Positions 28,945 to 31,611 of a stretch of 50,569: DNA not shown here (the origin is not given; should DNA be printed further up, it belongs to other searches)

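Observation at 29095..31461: ActF (alternative complex III) and NarK (nitrate/nitrite transporter) encoded as one polypeptide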

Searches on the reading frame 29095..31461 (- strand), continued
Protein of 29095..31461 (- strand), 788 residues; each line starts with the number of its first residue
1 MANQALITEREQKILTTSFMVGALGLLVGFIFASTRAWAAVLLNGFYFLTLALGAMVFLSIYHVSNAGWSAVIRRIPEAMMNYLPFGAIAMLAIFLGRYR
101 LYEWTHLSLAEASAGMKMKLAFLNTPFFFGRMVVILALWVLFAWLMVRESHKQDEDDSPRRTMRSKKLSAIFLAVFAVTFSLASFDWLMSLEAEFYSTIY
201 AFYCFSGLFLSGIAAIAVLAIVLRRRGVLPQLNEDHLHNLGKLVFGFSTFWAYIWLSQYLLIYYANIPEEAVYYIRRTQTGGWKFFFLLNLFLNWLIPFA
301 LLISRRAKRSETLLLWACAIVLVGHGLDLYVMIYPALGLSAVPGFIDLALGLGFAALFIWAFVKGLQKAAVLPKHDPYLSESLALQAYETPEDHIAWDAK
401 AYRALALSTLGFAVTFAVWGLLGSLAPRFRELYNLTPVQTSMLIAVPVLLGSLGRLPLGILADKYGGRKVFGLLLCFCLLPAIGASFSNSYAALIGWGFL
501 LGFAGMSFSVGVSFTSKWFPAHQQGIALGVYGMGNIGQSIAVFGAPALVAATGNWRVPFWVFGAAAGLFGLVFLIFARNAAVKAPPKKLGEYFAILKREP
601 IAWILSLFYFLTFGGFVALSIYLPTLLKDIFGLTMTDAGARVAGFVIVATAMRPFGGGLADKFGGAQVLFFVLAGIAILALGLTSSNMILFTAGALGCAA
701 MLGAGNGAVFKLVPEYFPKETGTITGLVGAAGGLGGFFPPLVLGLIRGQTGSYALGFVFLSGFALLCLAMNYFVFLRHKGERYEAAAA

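Call 32: find_encoding_contigs(protein=P0003, flank=10000, max_places=2)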
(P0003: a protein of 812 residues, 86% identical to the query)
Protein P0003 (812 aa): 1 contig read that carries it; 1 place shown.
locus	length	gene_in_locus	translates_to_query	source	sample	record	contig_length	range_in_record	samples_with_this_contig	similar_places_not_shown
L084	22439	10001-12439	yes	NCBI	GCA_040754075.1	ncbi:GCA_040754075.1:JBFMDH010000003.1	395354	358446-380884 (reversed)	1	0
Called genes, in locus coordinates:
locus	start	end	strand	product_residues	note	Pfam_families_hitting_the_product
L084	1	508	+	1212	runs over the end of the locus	PF00384:Molybdopterin, PF28599:NarG_dom_V, PF01568:Molydop_binding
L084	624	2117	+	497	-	PF12797:Fer4_2 (faint), PF12837:Fer4_6 (faint), PF12838:Fer4_7 (weak), PF13237:Fer4_10, PF13247:Fer4_11, PF14711:Nitr_red_bet_C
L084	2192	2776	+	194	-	-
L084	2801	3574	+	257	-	PF02665:Nitrate_red_gam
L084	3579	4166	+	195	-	PF02085:Cytochrom_CIII (faint), PF14522:Cytochrome_C7 (weak), PF14537:Cytochrom_c3_2 (weak)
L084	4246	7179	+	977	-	PF04879:Molybdop_Fe4S4, PF13183:Fer4_8 (faint), PF00384:Molybdopterin (weak), PF12838:Fer4_7 (weak), PF13247:Fer4_11 (faint)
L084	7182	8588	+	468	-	PF03916:NrfD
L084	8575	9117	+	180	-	PF11821:ActD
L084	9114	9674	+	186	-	PF00034:Cytochrom_C, PF13442:Cytochrome_CBB3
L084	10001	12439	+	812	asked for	PF07690:MFS_1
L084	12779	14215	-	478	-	PF03060:NMO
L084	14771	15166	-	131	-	-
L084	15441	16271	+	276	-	PF05721:PhyH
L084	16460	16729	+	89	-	-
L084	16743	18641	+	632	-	PF26549:Tricorn_N, PF26550:Tricorn_2nd, PF07676:PD40, PF07676:PD40, PF26549:Tricorn_N, PF07676:PD40, PF26550:Tricorn_2nd, PF26549:Tricorn_N, +13 more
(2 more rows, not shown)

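Call 40: search_protein_families(library=pfam, proteins=[P0123, P0134, P0162, P0129, P0171, P0176, P0253, P0262, P0144, P0121], max_evalue=0.0001)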
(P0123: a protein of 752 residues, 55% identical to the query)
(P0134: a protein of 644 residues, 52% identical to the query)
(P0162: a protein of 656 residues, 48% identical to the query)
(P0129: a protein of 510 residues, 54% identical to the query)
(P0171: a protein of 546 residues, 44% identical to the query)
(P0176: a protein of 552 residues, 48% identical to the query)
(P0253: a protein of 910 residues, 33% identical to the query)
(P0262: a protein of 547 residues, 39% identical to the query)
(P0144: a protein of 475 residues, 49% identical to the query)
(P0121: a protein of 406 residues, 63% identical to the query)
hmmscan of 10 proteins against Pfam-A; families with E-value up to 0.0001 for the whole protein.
P0123 (752 aa): 2 families
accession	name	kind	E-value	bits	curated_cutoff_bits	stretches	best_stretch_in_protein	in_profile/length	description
PF07690.21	MFS_1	-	4.5e-42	144.7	33.4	1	17-344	4-345/347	Major Facilitator Superfamily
PF12832.13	MFS_1_like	-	1.3e-09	38.1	25.2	1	209-311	2-87/373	MFS_1 like family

P0134 (644 aa): 2 families
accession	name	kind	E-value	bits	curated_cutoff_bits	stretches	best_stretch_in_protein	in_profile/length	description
PF02665.19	Nitrate_red_gam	-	3.1e-55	187.6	22.9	1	8-221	2-215/217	Nitrate reductase gamma subunit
PF07690.21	MFS_1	-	6.5e-31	107.9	33.4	2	247-431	3-191/347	Major Facilitator Superfamily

P0162 (656 aa): 2 families
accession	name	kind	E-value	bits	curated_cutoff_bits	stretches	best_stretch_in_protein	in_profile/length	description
PF07690.21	MFS_1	-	2.5e-61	207.9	33.4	2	15-339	4-345/347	Major Facilitator Superfamily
PF12832.13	MFS_1_like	-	4.9e-05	23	25.2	0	203-295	2-93/373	MFS_1 like family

P0129 (510 aa): 1 family
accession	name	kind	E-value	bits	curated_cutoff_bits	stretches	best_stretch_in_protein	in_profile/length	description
PF07690.21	MFS_1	-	2.9e-50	171.6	33.4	2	17-344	3-345/347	Major Facilitator Superfamily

P0171 (546 aa): 2 families
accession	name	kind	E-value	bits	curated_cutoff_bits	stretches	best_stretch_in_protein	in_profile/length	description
PF07690.21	MFS_1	-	2.5e-54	185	33.4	2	24-354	3-345/347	Major Facilitator Superfamily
PF12900.13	Pyridox_ox_2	-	1.2e-18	67.9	27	1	417-498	2-89/140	Pyridoxamine 5'-phosphate oxidase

P0176 (552 aa): 1 family
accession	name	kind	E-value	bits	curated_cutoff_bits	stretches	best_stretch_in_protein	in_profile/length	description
PF07690.21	MFS_1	-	2.4e-21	76.5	33.4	2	126-353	106-345/347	Major Facilitator Superfamily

P0253 (910 aa): 1 family
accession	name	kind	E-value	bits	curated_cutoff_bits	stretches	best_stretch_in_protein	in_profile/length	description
PF07690.21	MFS_1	-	4.5e-62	210.4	33.4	3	25-376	5-347/347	Major Facilitator Superfamily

P0262 (547 aa): 1 family
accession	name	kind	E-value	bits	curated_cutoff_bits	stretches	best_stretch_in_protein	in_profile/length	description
PF07690.21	MFS_1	-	4.2e-42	144.7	33.4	1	165-501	2-344/347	Major Facilitator Superfamily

P0144 (475 aa): 1 family
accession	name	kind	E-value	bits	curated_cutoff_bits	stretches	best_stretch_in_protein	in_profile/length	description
PF07690.21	MFS_1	-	1.1e-52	179.6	33.4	2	98-423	3-345/347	Major Facilitator Superfamily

P0121 (406 aa): 1 family
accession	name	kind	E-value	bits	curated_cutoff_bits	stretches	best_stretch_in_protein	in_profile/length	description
PF07690.21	MFS_1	-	1e-45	156.6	33.4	1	15-342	3-345/347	Major Facilitator Superfamily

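Call 43: find_homologous_proteins(query=P0134, max_evalue=1e-20)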
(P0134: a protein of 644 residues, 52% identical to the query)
Query P0134 (644 aa): 5365 proteins with E <= 1e-20 among 8000 candidates; the best 120 are listed.
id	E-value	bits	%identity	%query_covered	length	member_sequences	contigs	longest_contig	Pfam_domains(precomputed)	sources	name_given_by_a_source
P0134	0.0e+0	1380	100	100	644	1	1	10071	PF02665.20,PF07690.22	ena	-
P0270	0.0e+0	1203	86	100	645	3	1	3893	PF02665.20,PF07690.22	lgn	-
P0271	0.0e+0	1203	86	100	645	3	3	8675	PF02665.20,PF07690.22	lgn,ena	-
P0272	0.0e+0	1197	86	100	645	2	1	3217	PF02665.20,PF07690.22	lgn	-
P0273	0.0e+0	1190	86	100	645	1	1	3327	PF02665.20,PF07690.22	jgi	jgi:NNP family nitrate/nitrite transporter-like MFS transporter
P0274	0.0e+0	1186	86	100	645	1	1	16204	PF02665.20,PF07690.22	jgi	jgi:MFS transporter, NNP family, nitrate/nitrite transporter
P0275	0.0e+0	1180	85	100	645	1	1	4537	PF02665.20,PF07690.22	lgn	-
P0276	0.0e+0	1165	83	100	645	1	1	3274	PF02665.20,PF07690.22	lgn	-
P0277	0.0e+0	1164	84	100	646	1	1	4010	PF02665.20,PF07690.22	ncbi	-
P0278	0.0e+0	1164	83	100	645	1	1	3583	PF02665.20,PF07690.22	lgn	-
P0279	0.0e+0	1161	83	100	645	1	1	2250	PF02665.20,PF07690.22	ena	-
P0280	0.0e+0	1160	83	100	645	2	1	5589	PF02665.20,PF07690.22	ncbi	-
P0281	0.0e+0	1160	83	100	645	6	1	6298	PF02665.20,PF07690.22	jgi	jgi:MFS transporter, NNP family, nitrate/nitrite transporter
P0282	0.0e+0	1159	82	100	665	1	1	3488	PF02665.20,PF01306.26,PF07690.22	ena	-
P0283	0.0e+0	1159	83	100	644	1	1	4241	PF02665.20,PF07690.22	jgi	-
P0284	0.0e+0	1152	83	100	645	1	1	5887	PF02665.20,PF07690.22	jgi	jgi:MFS transporter, NNP family, nitrate/nitrite transporter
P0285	0.0e+0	1150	83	100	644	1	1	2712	PF02665.20,PF07690.22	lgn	-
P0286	0.0e+0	1149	83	100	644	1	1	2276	PF02665.20,PF01306.26,PF07690.22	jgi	-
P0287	0.0e+0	1149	82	100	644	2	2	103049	PF02665.20,PF07690.22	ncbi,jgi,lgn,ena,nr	ncbi:MAG TPA: respiratory nitrate reductase subunit gamma [Candidatus Angelobacter sp.]|nr:respirato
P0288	0.0e+0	1149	83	100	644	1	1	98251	PF02665.20,PF07690.22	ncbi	ncbi:MAG TPA: respiratory nitrate reductase subunit gamma [Candidatus Angelobacter sp.]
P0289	0.0e+0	1149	83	100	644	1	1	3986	PF02665.20,PF01306.26,PF07690.22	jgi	jgi:NNP family nitrate/nitrite transporter-like MFS transporter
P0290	0.0e+0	1148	83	100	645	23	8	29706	PF02665.20,PF07690.22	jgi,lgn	jgi:NNP family nitrate/nitrite transporter-like MFS transporter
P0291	0.0e+0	1135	82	100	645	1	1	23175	PF02665.20,PF07690.22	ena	-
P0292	0.0e+0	1130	82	99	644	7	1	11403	PF02665.20,PF07690.22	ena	-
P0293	0.0e+0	1129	81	100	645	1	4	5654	PF02665.20,PF12832.14,PF07690.22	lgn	-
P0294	0.0e+0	1116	80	99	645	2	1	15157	PF02665.20,PF07690.22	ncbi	-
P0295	0.0e+0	1040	75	99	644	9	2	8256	PF02665.20,PF01306.26,PF07690.22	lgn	-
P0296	1.3e-268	911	66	100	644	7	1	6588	PF02665.20,PF07690.22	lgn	-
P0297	1.8e-268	911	65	100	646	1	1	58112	PF02665.20,PF06779.21,PF07690.22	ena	-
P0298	3.1e-268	910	66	100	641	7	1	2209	PF02665.20,PF12832.14,PF07690.22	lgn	-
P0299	9.7e-202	690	68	45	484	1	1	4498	PF02665.20,PF07690.22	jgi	jgi:nitrate reductase gamma subunit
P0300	2.3e-175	603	69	63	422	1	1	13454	PF07690.22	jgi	jgi:MFS transporter, NNP family, nitrate/nitrite transporter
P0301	7.7e-175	602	69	63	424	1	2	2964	PF07690.22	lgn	-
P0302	3.5e-174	599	70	63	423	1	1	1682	PF12832.14,PF07690.22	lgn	-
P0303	4.3e-174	599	69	63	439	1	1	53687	PF12832.14,PF07690.22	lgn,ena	-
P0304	3.8e-173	596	69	63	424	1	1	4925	PF07690.22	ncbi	-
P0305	1.5e-172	594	69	63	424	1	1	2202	PF07690.22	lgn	-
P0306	5.5e-172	592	69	63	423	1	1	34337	PF12832.14,PF07690.22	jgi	jgi:NNP family nitrate/nitrite transporter-like MFS transporter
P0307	1.0e-171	591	67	64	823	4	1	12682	PF03595.23,PF07690.22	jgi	jgi:NNP family nitrate/nitrite transporter-like MFS transporter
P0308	2.7e-171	590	67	63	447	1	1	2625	PF12832.14,PF07690.22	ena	-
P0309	1.4e-170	587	68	63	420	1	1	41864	PF12832.14,PF07690.22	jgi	jgi:NNP family nitrate/nitrite transporter-like MFS transporter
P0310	1.6e-168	581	65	65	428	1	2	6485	PF12832.14,PF07690.22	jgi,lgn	jgi:NNP family nitrate/nitrite transporter-like MFS transporter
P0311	6.0e-168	579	69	63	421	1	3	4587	PF12832.14,PF07690.22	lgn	-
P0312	2.8e-167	577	66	64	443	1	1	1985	PF12832.14,PF07690.22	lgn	-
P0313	4.4e-167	576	64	66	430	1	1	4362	PF12832.14,PF07690.22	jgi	jgi:NNP family nitrate/nitrite transporter-like MFS transporter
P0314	7.6e-167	575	65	64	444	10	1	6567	PF12832.14,PF07690.22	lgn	-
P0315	4.1e-166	573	68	62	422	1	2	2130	PF07690.22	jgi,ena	jgi:NNP family nitrate/nitrite transporter-like MFS transporter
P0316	5.1e-166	572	66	64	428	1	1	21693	PF12832.14,PF07690.22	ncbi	-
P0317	8.8e-166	572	67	63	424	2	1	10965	PF07690.22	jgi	jgi:NNP family nitrate/nitrite transporter-like MFS transporter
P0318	9.4e-166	572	66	63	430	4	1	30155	PF12832.14,PF07690.22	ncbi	-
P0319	1.4e-165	571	65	66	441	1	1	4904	PF07690.22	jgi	jgi:NNP family nitrate/nitrite transporter-like MFS transporter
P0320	4.0e-165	569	67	63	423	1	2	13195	PF12832.14,PF07690.22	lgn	-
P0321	7.7e-165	568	66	63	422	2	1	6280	PF12832.14,PF07690.22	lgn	-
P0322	7.9e-165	568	72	58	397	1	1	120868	PF12832.14,PF07690.22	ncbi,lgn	ncbi:MAG: nitrate/nitrite transporter [Terriglobales bacterium]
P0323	1.8e-164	567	66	63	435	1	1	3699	PF07690.22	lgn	-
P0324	3.9e-164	566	65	64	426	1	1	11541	PF07690.22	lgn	-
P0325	4.1e-164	566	67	64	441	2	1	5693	PF07690.22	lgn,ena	-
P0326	1.5e-163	564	66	63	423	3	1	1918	PF12832.14,PF07690.22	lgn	-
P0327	3.5e-163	563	66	63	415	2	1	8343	PF12832.14,PF07690.22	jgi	jgi:NNP family nitrate/nitrite transporter-like MFS transporter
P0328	4.5e-163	563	63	64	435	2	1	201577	PF12832.14,PF07690.22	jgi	jgi:NNP family nitrate/nitrite transporter-like MFS transporter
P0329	5.4e-163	562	66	64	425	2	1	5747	PF07690.22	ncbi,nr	ncbi:MAG TPA: MFS transporter [Terriglobales bacterium]|nr:MFS transporter [Terriglobales bacterium]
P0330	6.0e-163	562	66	63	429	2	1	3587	PF07690.22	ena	-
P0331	7.1e-163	562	66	63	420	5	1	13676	PF07690.22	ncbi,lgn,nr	ncbi:MAG TPA: MFS transporter [Terriglobales bacterium]|nr:MFS transporter [Terriglobales bacterium]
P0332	2.0e-162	561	68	62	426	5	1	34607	PF07690.22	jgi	jgi:NNP family nitrate/nitrite transporter-like MFS transporter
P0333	2.5e-162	560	64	65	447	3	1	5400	PF12832.14,PF07690.22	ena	-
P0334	3.5e-162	560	65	63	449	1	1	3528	PF07690.22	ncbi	-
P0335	4.3e-162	559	65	63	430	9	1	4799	PF12832.14,PF07690.22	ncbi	-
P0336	7.1e-162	559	68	62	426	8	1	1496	PF07690.22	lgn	-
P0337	3.2e-161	557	66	62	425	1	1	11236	PF07690.22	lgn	-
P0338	3.7e-161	556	62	65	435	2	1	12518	PF12832.14,PF07690.22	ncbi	-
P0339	8.4e-161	555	64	64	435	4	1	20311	PF07690.22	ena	-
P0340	7.2e-160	552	59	73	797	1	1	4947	PF03595.23,PF07690.22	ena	-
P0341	7.3e-160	552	67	62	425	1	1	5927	PF07690.22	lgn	-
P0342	6.2e-159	549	67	62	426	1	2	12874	PF12832.14,PF07690.22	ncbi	-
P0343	3.0e-158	547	60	73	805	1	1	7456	PF03595.23,PF07690.22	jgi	jgi:MFS transporter, NNP family, nitrate/nitrite transporter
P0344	4.1e-158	546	63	65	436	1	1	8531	PF12832.14,PF07690.22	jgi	jgi:MFS transporter, NNP family, nitrate/nitrite transporter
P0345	6.3e-158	546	61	65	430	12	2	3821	PF12832.14,PF07690.22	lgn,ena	-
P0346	1.2e-157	545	65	62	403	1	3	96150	PF12832.14,PF07690.22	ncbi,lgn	-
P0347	2.9e-157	543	71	58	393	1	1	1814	PF07690.22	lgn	-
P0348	9.0e-156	539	71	58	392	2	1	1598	PF06779.21,PF07690.22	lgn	-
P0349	1.3e-155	538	70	58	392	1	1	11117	PF07690.22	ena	-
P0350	3.2e-155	537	69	58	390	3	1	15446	PF01306.26,PF12832.14,PF07690.22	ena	-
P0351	3.3e-155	537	68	59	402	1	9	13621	PF12832.14,PF07690.22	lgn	-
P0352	5.5e-155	536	70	57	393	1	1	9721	PF01306.26,PF00083.31,PF07690.22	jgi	jgi:MFS transporter, NNP family, nitrate/nitrite transporter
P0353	2.0e-154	534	67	60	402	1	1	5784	PF12832.14,PF07690.22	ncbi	-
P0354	3.1e-154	533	69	59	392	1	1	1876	PF07690.22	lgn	-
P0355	3.2e-154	533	67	62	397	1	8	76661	PF01306.26,PF07690.22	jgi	jgi:MFS transporter, NNP family, nitrate/nitrite transporter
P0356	6.1e-154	532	69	58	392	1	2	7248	PF07690.22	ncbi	-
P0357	6.3e-154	532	69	59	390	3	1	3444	PF07690.22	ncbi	-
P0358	1.2e-153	532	68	59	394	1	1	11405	PF07690.22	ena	-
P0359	1.7e-153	531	68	58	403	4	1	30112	PF07690.22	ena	-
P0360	2.1e-153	531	69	57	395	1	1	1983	PF07690.22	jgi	jgi:MFS transporter, NNP family, nitrate/nitrite transporter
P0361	2.6e-153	530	65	61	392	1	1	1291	PF00083.31,PF07690.22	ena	-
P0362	2.9e-153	530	67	62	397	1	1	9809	PF01306.26,PF00083.31,PF07690.22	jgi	jgi:MFS transporter, NNP family, nitrate/nitrite transporter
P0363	4.3e-153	530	69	59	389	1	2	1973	PF07690.22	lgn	-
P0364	4.6e-153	530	65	61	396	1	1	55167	PF07690.22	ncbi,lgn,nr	ncbi:MAG: NarK/NasA family nitrate transporter [Acidobacteria bacterium]|nr:NarK/NasA family nitrate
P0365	1.3e-152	528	69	59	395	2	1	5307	PF12832.14,PF07690.22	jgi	jgi:NNP family nitrate/nitrite transporter-like MFS transporter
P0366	1.7e-152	528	68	60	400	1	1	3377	PF01306.26,PF00083.31,PF07690.22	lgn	-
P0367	2.3e-152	527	67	58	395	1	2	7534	PF07690.22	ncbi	-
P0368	2.3e-152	527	66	58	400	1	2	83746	PF00083.31,PF12832.14,PF07690.22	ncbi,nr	ncbi:MAG: NarK/NasA family nitrate transporter [Blastocatellia bacterium]|nr:NarK/NasA family nitrat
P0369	2.4e-152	527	68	59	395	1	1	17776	PF00083.31,PF07690.22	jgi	jgi:NNP family nitrate/nitrite transporter-like MFS transporter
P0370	2.6e-152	527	67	59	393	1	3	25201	PF00083.31,PF07690.22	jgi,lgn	-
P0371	3.2e-152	527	67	60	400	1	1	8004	PF01306.26,PF00083.31,PF07690.22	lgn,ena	-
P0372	3.3e-152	527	70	57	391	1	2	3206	PF07690.22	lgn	-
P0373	4.1e-152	526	68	58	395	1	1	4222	PF07690.22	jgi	jgi:MFS transporter, NNP family, nitrate/nitrite transporter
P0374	5.6e-152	526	67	58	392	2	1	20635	PF07690.22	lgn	-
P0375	6.1e-152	526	67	60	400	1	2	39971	PF01306.26,PF00083.31,PF07690.22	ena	-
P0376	7.9e-152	526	68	58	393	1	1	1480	PF13347.13,PF01306.26,PF00083.31,PF07690.22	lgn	-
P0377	8.6e-152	525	65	59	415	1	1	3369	PF07690.22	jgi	jgi:NNP family nitrate/nitrite transporter-like MFS transporter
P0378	1.1e-151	525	69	56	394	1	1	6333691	PF01306.26,PF00083.31,PF07690.22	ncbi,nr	ncbi:MAG: NarK/NasA family nitrate transporter [Acidobacteriota bacterium]|nr:MAG: NarK/NasA family 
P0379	1.1e-151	525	69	56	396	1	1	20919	PF01306.26,PF00083.31,PF07690.22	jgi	-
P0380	1.6e-151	524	70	57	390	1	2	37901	PF00083.31,PF07690.22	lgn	-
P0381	1.7e-151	524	69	56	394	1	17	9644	PF01306.26,PF00083.31,PF07690.22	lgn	-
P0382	1.9e-151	524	69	58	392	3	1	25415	PF07690.22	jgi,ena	jgi:NNP family nitrate/nitrite transporter-like MFS transporter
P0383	2.4e-151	524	68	57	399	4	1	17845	PF01306.26,PF07690.22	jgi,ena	-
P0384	2.5e-151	524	69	58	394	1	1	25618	PF01306.26,PF07690.22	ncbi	-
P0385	2.5e-151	524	67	58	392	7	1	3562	PF07690.22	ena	-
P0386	2.6e-151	524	68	59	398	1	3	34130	PF01306.26,PF07690.22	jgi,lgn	jgi:NNP family nitrate/nitrite transporter-like MFS transporter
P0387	3.8e-151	523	70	57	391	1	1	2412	PF07690.22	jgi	jgi:NNP family nitrate/nitrite transporter-like MFS transporter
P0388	4.8e-151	523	67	57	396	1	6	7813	PF01306.26,PF00083.31,PF07690.22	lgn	-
